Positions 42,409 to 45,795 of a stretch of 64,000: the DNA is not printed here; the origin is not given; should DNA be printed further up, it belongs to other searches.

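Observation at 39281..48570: Three-gene operon at tRNA-His: giant pseudo-M28/FtsX-fold protein between two paralogous 14-TM membrane proteins, a candidate undescribed envelope machine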

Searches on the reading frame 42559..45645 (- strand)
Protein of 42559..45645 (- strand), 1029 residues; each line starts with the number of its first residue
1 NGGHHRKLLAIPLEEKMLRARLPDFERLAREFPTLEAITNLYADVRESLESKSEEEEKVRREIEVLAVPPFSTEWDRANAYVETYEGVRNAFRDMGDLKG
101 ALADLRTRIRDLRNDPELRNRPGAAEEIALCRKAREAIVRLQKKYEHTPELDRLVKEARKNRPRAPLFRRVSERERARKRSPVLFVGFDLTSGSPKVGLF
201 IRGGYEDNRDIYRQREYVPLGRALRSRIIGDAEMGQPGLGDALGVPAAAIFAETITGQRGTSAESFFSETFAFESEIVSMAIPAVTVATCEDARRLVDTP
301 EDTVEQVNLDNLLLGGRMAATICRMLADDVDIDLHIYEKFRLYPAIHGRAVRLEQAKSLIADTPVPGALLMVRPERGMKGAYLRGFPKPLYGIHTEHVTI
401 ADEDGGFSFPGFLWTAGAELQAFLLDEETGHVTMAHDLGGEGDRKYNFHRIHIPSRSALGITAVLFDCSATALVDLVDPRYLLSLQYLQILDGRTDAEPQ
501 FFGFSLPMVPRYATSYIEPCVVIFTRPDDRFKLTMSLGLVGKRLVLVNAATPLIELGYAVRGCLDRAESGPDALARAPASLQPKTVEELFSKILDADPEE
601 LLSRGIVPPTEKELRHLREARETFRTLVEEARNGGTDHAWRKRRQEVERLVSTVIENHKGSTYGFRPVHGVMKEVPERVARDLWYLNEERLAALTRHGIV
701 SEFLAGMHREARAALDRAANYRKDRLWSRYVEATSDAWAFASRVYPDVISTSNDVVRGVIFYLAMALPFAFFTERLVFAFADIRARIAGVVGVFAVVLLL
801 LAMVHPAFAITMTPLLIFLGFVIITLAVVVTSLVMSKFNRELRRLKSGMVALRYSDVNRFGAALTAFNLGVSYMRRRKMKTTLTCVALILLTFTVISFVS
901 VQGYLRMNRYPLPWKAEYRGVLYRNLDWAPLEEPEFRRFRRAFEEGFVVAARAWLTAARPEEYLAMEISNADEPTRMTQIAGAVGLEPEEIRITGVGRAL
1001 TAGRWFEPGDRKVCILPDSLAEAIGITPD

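Call 50: search_protein_representatives(protein=window:42559-45645:-)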
Query: 1029 residues. Proteins with E-value up to 0.001 (for the whole library): 1360; up to 1e-10: 1192; up to 1e-30: 727. The best 150 are listed.
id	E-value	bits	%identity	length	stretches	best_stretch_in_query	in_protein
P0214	5.8e-223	759.2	46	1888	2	670-1027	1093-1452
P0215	1.5e-200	685.0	48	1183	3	174-550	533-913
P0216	6.5e-197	673.0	45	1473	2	675-1027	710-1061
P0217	9.6e-191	652.5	42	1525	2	671-1028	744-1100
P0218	1.6e-185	635.3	45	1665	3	669-1028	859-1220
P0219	4.2e-171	587.5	41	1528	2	672-1027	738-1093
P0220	2.0e-150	519.0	72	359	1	262-576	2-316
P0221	1.7e-130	453.1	38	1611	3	674-1027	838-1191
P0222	5.7e-127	441.4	39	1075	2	678-1026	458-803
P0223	2.0e-126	439.6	40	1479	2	680-1027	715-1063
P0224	2.8e-126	439.1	39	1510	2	674-1028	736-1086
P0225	4.9e-126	438.3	39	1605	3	675-1029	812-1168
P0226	2.5e-123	429.4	38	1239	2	653-1028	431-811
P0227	2.7e-120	419.3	36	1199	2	674-1028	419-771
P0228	8.1e-119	414.5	38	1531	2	678-1027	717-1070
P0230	5.4e-118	411.7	37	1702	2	669-1028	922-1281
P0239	1.4e-110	387.2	35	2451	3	669-1028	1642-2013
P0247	3.4e-106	372.7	36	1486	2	671-1028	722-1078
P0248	6.6e-106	371.7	36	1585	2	678-1028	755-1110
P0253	5.0e-105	368.8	37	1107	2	678-1028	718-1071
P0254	9.7e-105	367.9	35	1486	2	673-1028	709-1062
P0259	8.3e-103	361.5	37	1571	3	668-1028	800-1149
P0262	1.3e-100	354.2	34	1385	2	669-1028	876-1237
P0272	5.1e-98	345.6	34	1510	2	675-1028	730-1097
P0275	3.8e-97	342.7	35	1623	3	670-1028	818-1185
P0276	7.6e-97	341.7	35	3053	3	679-1029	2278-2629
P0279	4.2e-96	339.3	35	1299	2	675-1028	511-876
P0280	1.1e-95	337.9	37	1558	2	650-1028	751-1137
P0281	1.8e-95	337.2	33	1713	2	678-1028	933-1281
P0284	2.1e-94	333.7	36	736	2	669-1028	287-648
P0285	2.1e-93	330.3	31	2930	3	664-1029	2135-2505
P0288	1.8e-92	327.2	36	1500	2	677-1028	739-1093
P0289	3.0e-92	326.5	36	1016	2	678-1028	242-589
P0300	4.9e-89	315.9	34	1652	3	662-1028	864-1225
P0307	1.2e-87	311.3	35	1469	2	672-1028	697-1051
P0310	1.2e-85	304.7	38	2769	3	664-1029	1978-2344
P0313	4.0e-84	299.6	33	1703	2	663-1028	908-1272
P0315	3.1e-83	296.7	33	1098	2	672-1028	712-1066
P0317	3.5e-83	296.5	46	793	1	683-1028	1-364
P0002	7.3e-83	295.4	34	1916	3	725-1028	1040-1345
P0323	2.8e-81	290.2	35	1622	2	658-1028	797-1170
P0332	1.0e-78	281.7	41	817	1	664-1028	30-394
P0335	3.8e-77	276.5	32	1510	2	663-1028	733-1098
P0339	2.4e-76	273.9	31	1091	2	668-1028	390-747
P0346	1.7e-73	264.4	32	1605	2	677-1028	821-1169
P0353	1.4e-71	258.1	37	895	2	669-1028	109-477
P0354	1.9e-71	257.7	32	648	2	652-1028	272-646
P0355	3.3e-71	256.9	30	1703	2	664-1028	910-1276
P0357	6.0e-71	256.0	32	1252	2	669-1028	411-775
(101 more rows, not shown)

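Call 82: search_protein_families(library=pfam, proteins=[P0276, P0285, P0310], max_evalue=0.001)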
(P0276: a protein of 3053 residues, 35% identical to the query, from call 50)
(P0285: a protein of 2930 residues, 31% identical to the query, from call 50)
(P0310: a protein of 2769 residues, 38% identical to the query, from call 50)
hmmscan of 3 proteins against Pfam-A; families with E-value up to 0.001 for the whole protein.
P0276 (3053 aa): 3 families
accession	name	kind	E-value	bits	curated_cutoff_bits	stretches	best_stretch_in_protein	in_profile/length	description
PF13205.12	Big_5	-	2.8e-25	89.5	23.6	1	1069-1167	3-97/105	Bacterial Ig-like domain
PF02687.27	FtsX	-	1.3e-13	51.5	25.5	1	2780-2889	7-118/120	FtsX-like permease C-terminal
PF04389.22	Peptidase_M28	-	2.3e-08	34.4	21.3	1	1486-1558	11-81/193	Peptidase family M28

P0285 (2930 aa): 4 families
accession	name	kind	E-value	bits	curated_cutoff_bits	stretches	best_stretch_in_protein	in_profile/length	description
PF02687.27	FtsX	-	2.3e-14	53.9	25.5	1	2649-2759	5-117/120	FtsX-like permease C-terminal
PF13205.12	Big_5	-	4.1e-14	53.6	23.6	0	300-398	1-94/105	Bacterial Ig-like domain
PF04389.22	Peptidase_M28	-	5.4e-09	36.5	21.3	1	1445-1515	12-80/193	Peptidase family M28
PF05234.16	UAF_Rrn10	-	0.00047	20.8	20.8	0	273-326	7-61/122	UAF complex subunit Rrn10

P0310 (2769 aa): 3 families
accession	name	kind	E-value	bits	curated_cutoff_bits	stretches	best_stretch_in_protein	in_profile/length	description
PF13205.12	Big_5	-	3.7e-25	89.1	23.6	0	927-1012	20-101/105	Bacterial Ig-like domain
PF02687.27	FtsX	-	1.4e-11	44.9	25.5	1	2492-2600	6-116/120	FtsX-like permease C-terminal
PF04389.22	Peptidase_M28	-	3.1e-08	34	21.3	1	1331-1548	12-189/193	Peptidase family M28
